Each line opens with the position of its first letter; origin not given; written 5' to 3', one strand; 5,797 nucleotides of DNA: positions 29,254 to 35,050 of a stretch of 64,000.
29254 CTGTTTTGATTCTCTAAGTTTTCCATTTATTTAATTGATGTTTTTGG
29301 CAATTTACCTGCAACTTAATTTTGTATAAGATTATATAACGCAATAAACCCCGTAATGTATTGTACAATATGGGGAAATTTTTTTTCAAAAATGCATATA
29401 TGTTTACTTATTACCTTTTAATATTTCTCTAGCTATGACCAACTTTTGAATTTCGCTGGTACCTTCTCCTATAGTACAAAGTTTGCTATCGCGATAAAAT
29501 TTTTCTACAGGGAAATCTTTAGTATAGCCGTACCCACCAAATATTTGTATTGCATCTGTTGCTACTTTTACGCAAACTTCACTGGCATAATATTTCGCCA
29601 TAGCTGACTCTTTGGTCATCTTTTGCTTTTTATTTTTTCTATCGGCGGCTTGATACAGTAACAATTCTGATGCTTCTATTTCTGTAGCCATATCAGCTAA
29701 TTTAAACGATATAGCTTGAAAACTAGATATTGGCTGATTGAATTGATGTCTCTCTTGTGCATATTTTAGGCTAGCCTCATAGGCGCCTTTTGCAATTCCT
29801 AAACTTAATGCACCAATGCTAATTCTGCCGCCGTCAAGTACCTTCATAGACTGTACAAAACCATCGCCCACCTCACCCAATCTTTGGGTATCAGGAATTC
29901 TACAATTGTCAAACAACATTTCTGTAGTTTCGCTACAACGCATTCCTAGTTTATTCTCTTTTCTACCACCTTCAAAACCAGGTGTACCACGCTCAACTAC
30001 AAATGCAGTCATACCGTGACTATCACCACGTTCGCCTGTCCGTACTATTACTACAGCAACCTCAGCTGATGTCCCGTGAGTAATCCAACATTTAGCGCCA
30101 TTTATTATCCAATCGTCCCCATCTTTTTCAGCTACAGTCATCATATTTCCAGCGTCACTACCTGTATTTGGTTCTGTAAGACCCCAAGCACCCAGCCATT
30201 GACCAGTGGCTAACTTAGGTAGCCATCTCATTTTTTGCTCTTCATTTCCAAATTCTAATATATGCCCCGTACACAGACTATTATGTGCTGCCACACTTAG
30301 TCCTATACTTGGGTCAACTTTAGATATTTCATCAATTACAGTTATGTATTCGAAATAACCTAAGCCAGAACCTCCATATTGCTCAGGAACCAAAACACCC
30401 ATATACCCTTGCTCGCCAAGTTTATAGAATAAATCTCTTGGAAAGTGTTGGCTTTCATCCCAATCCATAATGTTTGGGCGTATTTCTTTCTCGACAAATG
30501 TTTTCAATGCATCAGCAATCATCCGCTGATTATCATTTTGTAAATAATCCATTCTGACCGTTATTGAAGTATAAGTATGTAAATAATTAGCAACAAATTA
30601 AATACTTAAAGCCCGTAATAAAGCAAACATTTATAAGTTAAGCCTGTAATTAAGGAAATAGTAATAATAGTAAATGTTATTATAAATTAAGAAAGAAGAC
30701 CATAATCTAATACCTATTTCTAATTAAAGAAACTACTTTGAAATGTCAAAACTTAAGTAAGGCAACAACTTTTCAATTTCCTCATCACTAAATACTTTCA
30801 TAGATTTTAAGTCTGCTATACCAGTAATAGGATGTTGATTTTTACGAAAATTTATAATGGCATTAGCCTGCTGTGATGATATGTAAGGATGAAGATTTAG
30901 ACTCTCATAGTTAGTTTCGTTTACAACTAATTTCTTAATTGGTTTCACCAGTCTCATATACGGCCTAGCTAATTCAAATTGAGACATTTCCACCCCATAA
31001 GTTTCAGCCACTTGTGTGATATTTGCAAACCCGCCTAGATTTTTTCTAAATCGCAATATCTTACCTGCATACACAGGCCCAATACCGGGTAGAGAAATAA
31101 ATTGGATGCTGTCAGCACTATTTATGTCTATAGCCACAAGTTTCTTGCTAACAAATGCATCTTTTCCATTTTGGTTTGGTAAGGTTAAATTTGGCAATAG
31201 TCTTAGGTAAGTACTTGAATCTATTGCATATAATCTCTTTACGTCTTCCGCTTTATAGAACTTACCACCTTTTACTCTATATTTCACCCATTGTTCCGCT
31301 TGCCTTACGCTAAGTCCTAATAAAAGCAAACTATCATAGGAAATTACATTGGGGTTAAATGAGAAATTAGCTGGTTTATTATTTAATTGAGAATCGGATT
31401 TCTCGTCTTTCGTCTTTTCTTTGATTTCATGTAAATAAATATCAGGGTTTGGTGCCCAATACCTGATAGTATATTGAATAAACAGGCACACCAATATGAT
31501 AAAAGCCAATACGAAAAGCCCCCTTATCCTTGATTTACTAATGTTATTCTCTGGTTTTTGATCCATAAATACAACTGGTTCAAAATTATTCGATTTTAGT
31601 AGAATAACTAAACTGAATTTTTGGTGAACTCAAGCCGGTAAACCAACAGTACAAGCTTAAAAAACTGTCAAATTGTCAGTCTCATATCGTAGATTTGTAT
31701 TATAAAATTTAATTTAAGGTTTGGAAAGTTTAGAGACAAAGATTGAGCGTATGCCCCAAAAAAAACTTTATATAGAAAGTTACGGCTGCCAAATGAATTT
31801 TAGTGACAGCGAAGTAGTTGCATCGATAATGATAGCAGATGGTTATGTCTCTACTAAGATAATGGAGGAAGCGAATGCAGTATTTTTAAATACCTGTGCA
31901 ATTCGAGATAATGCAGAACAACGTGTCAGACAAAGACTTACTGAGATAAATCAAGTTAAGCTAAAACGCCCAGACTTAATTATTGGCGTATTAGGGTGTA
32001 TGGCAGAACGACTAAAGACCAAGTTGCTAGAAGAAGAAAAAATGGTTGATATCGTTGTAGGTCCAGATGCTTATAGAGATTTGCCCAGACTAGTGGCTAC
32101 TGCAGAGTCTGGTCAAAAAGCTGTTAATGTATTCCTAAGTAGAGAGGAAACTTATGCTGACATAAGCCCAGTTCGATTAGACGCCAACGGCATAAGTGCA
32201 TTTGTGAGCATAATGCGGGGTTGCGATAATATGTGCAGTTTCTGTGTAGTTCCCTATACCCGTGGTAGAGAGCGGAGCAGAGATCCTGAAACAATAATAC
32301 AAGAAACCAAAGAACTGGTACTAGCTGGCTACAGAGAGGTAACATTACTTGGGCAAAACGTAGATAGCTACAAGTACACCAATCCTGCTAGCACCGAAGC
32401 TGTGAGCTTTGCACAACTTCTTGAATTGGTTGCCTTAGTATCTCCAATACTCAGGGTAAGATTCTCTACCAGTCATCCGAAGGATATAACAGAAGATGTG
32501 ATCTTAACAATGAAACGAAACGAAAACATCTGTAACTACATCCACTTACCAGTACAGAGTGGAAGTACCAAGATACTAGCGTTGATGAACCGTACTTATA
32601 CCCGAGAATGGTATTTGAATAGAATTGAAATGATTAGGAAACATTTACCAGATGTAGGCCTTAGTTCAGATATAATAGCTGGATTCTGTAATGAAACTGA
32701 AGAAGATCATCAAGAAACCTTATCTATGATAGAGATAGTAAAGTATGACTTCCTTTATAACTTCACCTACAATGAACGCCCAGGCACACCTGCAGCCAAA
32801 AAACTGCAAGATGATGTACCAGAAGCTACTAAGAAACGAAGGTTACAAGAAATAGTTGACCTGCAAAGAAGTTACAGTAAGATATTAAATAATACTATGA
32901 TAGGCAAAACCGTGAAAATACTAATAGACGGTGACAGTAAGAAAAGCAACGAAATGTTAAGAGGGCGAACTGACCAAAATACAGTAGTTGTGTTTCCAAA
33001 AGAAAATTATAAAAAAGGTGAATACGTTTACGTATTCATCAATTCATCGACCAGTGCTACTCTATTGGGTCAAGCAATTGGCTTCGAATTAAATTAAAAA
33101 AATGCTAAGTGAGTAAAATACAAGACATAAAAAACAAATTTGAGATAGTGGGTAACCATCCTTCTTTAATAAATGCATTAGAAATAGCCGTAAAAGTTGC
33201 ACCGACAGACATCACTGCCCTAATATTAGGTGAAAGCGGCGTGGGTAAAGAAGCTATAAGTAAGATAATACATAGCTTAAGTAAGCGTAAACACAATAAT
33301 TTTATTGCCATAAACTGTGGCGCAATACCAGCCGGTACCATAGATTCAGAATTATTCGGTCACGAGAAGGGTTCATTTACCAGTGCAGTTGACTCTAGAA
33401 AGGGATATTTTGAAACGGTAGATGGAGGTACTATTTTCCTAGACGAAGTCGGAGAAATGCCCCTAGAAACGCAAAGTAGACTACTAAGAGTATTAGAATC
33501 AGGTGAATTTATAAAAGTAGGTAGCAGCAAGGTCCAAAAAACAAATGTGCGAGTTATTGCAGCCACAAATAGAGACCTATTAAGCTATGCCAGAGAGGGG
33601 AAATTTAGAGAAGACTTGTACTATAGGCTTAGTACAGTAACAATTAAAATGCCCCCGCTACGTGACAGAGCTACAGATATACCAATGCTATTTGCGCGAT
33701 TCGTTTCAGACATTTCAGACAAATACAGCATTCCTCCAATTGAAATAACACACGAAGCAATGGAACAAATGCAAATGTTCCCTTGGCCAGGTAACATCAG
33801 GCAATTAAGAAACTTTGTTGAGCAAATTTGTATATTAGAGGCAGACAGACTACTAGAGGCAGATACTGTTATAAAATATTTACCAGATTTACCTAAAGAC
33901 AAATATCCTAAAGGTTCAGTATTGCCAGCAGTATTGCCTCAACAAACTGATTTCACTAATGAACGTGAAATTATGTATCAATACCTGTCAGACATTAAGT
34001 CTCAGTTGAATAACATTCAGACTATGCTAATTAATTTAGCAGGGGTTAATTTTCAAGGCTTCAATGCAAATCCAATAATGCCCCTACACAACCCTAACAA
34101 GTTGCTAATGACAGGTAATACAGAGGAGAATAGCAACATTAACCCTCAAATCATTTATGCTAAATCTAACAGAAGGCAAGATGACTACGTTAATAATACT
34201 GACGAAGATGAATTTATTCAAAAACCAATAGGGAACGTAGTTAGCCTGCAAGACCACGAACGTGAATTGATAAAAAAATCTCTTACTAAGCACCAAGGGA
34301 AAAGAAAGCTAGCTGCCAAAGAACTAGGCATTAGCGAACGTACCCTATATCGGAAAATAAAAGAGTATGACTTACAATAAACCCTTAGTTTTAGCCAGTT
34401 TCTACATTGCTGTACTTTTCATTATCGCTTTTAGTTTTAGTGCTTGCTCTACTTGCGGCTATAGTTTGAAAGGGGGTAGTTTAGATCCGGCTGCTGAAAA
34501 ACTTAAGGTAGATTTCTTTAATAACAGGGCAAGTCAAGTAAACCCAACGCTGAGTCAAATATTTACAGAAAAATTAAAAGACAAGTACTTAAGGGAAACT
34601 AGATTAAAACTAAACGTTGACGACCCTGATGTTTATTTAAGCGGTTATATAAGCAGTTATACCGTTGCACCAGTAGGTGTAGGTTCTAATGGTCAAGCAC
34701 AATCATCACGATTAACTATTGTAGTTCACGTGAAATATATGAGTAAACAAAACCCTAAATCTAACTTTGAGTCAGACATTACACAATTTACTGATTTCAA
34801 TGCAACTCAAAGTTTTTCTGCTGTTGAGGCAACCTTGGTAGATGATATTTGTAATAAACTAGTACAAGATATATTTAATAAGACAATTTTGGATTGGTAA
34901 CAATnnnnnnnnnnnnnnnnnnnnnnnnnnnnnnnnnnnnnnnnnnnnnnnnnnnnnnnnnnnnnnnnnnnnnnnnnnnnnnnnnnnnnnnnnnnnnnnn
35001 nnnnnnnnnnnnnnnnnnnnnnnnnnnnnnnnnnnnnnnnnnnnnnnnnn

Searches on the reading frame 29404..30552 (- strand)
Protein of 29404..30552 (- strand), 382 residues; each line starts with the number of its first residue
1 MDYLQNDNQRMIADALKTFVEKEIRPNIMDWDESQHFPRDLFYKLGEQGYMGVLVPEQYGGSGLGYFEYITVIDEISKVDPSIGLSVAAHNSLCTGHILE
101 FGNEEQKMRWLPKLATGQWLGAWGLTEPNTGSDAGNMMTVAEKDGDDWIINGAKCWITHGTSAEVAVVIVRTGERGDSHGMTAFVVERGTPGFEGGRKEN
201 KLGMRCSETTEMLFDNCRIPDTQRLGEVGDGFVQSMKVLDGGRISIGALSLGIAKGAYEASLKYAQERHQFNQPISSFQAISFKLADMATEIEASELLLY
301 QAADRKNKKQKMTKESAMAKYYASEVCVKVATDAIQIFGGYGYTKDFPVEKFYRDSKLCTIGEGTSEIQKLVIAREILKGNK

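Call 61: search_protein_families(library=pfam, proteins=[window:29404-30552:-], max_evalue=0.001)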
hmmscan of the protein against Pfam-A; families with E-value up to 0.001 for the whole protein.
window:29404-30552:- (382 aa): 5 families
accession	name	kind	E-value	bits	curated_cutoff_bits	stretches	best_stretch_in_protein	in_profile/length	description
PF00441.29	Acyl-CoA_dh_1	-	4.1e-51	173.5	22.4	1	229-378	1-150/150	Acyl-CoA dehydrogenase, C-terminal domain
PF02771.21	Acyl-CoA_dh_N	-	1.3e-39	135.5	22.9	1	7-118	2-113/113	Acyl-CoA dehydrogenase, N-terminal domain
PF02770.24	Acyl-CoA_dh_M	-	6.6e-27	94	33.3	1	123-217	2-97/97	Acyl-CoA dehydrogenase, middle domain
PF08028.16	Acyl-CoA_dh_2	-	1.1e-23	84.5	22.7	1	245-361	2-128/134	Acyl-CoA dehydrogenase, C-terminal domain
PF22924.1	ACOX_C_alpha1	-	4.3e-05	23.8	27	1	262-376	49-167/169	Acyl-CoA oxidase, C-alpha1 domain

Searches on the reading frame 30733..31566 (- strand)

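Call 61: search_protein_families(library=pfam, proteins=[window:30733-31566:-], max_evalue=0.001)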
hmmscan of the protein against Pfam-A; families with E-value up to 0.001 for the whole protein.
window:30733-31566:- (277 aa): 2 families
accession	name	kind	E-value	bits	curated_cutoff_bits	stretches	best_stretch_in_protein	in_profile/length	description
PF12836.13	HHH_3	-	1.2e-28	99.4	27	3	144-205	4-65/65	Helix-hairpin-helix motif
PF03934.19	T2SSK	-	0.00018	22.2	24.2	0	225-262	14-51/63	Type II secretion system (T2SS), protein K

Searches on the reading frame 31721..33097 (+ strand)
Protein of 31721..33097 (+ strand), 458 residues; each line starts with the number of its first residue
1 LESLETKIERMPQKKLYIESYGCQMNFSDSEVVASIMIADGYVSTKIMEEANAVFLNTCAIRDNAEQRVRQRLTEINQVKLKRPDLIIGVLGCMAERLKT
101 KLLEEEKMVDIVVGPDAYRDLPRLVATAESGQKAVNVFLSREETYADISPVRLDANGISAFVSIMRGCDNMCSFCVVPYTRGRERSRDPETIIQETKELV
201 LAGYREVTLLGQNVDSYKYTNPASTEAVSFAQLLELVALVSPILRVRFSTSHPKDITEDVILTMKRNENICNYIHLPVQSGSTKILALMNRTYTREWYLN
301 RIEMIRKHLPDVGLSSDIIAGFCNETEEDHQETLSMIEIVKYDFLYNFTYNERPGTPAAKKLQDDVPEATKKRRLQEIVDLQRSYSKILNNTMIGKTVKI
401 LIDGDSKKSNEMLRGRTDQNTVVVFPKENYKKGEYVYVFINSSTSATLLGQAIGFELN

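Call 61: search_protein_families(library=pfam, proteins=[window:31721-33097:+], max_evalue=0.001)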
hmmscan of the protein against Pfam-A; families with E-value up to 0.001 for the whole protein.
window:31721-33097:+ (458 aa): 4 families
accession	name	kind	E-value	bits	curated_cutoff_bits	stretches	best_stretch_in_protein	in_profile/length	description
PF00919.26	UPF0004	-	6.5e-30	103.5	27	1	15-114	1-98/98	Uncharacterized protein family UPF0004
PF04055.27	Radical_SAM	-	1.2e-26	94.3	29.5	1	162-336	1-165/166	Radical SAM superfamily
PF01938.26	TRAM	-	6.6e-09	35.9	21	1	392-452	2-60/61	TRAM domain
PF18693.7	TRAM_2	-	0.00065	20.3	27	0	394-453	1-63/63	TRAM domain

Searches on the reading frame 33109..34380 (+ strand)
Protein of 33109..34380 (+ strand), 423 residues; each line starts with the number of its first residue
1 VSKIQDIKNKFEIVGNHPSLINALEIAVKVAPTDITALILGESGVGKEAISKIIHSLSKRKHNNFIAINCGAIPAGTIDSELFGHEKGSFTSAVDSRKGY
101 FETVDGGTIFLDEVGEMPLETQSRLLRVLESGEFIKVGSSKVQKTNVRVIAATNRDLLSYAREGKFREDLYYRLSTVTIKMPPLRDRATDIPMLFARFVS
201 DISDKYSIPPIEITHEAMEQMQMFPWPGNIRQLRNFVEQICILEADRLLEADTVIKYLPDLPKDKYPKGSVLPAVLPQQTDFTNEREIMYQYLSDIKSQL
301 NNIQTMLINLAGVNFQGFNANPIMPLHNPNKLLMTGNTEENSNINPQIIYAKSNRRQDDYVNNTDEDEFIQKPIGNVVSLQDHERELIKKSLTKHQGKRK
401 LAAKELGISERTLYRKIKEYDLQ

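Call 61: search_protein_families(library=pfam, proteins=[window:33109-34380:+], max_evalue=0.001)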
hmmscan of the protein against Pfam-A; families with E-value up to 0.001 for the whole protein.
window:33109-34380:+ (423 aa): 8 families
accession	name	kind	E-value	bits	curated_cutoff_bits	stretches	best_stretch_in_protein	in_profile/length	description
PF00158.32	Sigma54_activat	-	4e-65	219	20.2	1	13-179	1-167/168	Sigma-54 interaction domain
PF25601.1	AAA_lid_14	-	3.9e-18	65.5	27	1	185-258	1-74/87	AAA+ ATPase lid domain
PF14532.12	Sigma54_activ_2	-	5.3e-18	66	25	1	33-184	20-138/138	Sigma-54 interaction domain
PF02954.25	HTH_8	-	1.4e-12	47.5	22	1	380-420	2-42/42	Bacterial regulatory protein, Fis family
PF18024.7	HTH_50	-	7.3e-08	32.4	27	1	381-423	9-50/50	Helix-turn-helix domain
PF07728.20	AAA_5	-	7.2e-07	29.7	22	1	38-155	3-123/139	AAA domain (dynein-related subfamily)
PF07724.20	AAA_2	-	1.5e-06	28.8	27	1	35-160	4-130/166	AAA domain (Cdc48 subfamily)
PF00493.29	MCM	-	0.00045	19.8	23.3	0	33-169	56-187/224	MCM P-loop domain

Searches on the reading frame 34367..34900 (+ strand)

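Call 61: search_protein_families(library=pfam, proteins=[window:34367-34900:+], max_evalue=0.001)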
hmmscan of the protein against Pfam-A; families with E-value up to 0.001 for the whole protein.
window:34367-34900:+ (177 aa): 1 family
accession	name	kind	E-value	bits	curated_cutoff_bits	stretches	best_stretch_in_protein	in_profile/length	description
PF04390.17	LptE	-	2.6e-18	67.2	23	1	45-172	3-117/118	Lipopolysaccharide-assembly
